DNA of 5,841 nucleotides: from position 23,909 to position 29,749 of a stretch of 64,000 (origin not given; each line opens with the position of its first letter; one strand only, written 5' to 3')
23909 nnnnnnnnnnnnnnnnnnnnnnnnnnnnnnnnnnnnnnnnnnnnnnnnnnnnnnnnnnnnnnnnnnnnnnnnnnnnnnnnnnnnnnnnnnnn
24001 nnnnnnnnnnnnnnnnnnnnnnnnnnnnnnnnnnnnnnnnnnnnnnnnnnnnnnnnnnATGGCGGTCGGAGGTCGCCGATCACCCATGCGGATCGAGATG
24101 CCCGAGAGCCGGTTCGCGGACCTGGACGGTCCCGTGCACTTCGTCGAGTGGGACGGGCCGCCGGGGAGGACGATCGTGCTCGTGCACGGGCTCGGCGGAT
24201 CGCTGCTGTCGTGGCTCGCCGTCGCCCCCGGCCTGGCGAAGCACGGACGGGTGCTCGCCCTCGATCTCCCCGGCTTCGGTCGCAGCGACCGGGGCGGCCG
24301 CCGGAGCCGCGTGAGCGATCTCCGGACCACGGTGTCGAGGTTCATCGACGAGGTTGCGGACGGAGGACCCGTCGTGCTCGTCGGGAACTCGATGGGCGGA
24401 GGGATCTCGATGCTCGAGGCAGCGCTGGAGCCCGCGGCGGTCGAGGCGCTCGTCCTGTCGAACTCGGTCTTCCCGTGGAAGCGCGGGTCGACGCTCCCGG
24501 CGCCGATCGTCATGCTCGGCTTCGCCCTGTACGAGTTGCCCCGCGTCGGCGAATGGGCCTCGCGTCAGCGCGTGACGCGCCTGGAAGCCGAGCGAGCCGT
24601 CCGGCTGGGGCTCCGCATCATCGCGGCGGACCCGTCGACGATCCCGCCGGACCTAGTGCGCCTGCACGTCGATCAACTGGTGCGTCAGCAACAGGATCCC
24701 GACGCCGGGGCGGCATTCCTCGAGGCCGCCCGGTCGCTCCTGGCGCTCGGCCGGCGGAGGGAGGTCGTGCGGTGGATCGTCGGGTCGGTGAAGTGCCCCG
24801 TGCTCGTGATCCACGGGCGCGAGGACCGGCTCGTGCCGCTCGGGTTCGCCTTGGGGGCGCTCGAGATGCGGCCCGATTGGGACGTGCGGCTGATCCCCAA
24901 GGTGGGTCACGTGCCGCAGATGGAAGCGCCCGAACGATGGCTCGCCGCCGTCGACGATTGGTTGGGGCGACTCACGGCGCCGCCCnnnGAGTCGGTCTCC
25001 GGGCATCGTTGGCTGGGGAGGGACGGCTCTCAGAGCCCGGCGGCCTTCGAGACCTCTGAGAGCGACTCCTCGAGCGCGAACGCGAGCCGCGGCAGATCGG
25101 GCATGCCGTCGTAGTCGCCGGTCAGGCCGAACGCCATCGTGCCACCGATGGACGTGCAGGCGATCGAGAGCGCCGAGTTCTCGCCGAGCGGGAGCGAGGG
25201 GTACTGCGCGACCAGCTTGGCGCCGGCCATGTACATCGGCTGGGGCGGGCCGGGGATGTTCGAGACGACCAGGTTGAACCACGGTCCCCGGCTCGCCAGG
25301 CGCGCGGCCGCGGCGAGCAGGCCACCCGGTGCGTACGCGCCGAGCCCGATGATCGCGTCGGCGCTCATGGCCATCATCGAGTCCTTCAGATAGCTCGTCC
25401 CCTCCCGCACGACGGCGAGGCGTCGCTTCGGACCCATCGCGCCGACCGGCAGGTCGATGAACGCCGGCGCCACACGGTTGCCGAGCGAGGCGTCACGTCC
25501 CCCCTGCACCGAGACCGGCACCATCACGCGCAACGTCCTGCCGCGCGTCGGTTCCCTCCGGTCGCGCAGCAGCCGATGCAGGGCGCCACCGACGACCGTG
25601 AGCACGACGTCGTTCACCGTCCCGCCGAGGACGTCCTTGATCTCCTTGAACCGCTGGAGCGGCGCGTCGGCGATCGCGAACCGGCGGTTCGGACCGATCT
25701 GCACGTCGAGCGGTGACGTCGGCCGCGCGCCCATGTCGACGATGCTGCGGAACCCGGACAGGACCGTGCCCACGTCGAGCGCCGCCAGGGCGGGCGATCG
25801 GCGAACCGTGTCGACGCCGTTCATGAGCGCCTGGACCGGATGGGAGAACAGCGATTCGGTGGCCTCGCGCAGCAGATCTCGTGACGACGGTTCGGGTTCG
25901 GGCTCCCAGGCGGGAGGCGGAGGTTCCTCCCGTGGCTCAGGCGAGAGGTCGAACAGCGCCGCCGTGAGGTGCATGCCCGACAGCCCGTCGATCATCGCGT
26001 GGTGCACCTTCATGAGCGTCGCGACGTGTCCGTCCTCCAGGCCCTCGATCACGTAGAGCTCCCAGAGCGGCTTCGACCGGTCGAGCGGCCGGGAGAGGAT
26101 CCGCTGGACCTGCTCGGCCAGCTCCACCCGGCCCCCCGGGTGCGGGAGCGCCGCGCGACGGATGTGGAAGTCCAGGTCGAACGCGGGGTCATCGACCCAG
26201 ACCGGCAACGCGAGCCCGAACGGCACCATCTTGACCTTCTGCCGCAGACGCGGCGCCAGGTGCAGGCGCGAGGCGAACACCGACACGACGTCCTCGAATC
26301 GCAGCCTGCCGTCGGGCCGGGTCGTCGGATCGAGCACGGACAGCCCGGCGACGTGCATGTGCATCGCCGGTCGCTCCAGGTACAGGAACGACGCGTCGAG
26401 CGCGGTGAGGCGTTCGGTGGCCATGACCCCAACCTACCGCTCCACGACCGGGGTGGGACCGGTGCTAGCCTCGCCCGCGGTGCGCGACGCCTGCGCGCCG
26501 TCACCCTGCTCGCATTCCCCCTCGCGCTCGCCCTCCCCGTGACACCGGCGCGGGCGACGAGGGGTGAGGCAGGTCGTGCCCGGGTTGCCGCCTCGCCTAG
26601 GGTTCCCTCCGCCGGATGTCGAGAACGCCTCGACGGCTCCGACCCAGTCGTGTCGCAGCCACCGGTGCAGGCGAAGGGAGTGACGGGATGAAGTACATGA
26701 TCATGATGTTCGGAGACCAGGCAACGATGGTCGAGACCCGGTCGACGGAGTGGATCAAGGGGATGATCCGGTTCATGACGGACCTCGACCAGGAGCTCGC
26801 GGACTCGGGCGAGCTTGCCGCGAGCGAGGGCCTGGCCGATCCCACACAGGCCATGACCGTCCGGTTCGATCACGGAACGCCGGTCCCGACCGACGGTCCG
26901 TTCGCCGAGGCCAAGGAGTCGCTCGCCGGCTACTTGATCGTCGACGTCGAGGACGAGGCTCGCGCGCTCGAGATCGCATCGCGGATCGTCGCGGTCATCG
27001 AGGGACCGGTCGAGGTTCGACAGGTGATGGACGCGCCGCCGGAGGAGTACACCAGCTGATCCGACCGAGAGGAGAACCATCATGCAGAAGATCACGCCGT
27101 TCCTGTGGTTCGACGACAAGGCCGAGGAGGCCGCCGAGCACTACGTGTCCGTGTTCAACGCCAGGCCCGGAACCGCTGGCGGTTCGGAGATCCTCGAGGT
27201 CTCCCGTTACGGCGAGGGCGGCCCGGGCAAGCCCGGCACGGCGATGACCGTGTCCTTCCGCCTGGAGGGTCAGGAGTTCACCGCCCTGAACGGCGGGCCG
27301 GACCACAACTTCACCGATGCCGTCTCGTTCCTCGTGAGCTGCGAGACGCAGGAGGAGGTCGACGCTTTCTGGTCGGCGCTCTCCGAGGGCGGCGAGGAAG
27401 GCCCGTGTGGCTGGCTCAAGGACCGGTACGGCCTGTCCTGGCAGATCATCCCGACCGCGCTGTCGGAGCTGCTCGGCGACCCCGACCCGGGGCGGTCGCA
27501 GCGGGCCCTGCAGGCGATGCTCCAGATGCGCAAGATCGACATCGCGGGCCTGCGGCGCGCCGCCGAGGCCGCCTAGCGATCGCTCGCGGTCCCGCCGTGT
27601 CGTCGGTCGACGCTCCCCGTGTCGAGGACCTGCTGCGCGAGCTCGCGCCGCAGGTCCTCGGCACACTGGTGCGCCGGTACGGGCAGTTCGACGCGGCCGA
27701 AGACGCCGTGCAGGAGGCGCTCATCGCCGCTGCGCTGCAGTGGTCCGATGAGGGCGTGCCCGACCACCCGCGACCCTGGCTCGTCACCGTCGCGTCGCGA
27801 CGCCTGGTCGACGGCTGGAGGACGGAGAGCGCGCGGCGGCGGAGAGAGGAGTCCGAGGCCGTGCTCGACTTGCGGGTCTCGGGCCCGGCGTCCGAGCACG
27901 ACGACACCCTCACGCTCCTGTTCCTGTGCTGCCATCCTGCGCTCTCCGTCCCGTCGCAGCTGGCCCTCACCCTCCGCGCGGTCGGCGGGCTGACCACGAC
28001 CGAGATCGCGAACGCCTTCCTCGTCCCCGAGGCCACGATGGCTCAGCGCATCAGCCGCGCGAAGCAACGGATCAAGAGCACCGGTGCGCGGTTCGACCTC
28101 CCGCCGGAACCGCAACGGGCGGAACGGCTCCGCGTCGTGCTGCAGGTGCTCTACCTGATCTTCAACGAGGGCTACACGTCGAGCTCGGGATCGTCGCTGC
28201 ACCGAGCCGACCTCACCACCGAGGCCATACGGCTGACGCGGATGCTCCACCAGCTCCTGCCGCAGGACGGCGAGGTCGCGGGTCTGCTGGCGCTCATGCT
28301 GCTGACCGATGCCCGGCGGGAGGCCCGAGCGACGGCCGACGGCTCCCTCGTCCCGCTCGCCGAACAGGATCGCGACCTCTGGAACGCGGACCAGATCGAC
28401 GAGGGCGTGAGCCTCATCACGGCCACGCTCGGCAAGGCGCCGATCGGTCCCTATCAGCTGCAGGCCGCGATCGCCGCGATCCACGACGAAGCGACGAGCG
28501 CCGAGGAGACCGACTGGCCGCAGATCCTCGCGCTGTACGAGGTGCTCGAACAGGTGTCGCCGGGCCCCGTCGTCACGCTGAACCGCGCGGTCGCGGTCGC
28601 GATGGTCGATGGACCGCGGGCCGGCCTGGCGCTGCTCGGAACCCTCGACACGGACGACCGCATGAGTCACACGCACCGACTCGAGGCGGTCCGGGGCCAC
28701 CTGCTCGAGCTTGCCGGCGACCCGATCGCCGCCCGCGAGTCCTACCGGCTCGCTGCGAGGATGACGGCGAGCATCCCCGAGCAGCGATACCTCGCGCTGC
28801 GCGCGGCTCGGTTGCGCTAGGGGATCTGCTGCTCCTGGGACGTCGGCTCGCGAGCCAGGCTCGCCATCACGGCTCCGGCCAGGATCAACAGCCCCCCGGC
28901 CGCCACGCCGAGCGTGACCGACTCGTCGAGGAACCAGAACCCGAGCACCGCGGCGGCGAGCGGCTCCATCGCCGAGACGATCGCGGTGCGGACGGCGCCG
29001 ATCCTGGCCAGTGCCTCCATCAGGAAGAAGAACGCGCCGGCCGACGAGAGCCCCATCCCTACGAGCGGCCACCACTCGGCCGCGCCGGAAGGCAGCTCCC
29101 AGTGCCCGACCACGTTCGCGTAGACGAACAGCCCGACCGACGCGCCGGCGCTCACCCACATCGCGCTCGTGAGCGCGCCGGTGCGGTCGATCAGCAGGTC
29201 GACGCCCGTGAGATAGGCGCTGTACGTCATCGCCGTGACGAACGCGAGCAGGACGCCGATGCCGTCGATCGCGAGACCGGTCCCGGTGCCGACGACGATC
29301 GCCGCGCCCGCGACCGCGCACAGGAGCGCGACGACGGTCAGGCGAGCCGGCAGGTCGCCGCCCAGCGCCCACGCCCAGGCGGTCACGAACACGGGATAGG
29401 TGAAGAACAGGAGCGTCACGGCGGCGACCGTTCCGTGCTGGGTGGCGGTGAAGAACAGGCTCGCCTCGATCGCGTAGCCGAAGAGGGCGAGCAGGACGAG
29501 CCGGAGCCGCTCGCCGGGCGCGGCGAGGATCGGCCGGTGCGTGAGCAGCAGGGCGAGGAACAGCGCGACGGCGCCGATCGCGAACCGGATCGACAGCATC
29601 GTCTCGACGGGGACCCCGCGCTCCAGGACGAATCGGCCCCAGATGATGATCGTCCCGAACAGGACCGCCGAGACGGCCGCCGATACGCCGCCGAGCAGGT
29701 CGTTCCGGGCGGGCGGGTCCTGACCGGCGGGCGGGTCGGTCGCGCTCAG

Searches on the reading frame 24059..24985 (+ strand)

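Call 61: search_protein_families(library=pfam, proteins=[window:24059-24985:+], max_evalue=0.00001)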
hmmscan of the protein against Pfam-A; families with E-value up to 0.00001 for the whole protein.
window:24059-24985:+ (309 aa): 3 families
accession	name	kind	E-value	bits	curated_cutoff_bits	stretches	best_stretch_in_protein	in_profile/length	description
PF00561.26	Abhydrolase_1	-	2e-26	93.6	25.8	1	38-291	2-245/245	alpha/beta hydrolase fold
PF12697.13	Abhydrolase_6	-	3.8e-24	87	26.3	1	39-297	1-216/217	Alpha/beta hydrolase family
PF12146.15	Hydrolase_4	-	1.5e-20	73.9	27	1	34-260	2-206/239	Serine aminopeptidase, S33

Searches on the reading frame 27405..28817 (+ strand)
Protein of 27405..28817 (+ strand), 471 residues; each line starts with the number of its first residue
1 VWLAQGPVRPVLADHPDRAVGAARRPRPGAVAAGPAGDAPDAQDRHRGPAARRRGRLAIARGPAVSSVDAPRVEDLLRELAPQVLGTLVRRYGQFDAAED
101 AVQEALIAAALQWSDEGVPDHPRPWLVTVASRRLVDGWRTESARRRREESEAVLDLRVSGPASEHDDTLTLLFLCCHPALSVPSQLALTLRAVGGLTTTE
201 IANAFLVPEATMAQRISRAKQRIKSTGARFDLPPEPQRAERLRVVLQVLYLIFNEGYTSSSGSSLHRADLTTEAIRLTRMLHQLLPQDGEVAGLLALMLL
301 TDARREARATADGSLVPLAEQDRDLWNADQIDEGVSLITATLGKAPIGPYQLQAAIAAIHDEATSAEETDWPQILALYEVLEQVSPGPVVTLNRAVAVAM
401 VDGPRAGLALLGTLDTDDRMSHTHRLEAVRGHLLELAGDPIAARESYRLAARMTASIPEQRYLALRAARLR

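Call 61: search_protein_families(library=pfam, proteins=[window:27405-28817:+], max_evalue=0.00001)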
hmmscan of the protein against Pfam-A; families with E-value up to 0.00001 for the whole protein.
window:27405-28817:+ (471 aa): 3 families
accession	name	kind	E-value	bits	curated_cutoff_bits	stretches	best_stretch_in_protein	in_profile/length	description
PF20239.3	DUF6596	-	1.7e-36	125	27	1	241-340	1-100/102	Family of unknown function (DUF6596)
PF04542.20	Sigma70_r2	-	5.6e-10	39.3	24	1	76-142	1-69/71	Sigma-70 region 2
PF08281.18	Sigma70_r4_2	-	2.2e-08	34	25.7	1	172-223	3-54/54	Sigma-70, region 4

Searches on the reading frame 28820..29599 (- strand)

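Call 61: search_protein_families(library=pfam, proteins=[window:28820-29599:-], max_evalue=0.00001)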
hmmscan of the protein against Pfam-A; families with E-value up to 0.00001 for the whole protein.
window:28820-29599:- (260 aa): 1 family
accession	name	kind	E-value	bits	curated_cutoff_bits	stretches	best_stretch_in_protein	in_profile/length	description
PF00892.27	EamA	-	1.3e-27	97.1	28.2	2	114-247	2-134/135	EamA-like transporter family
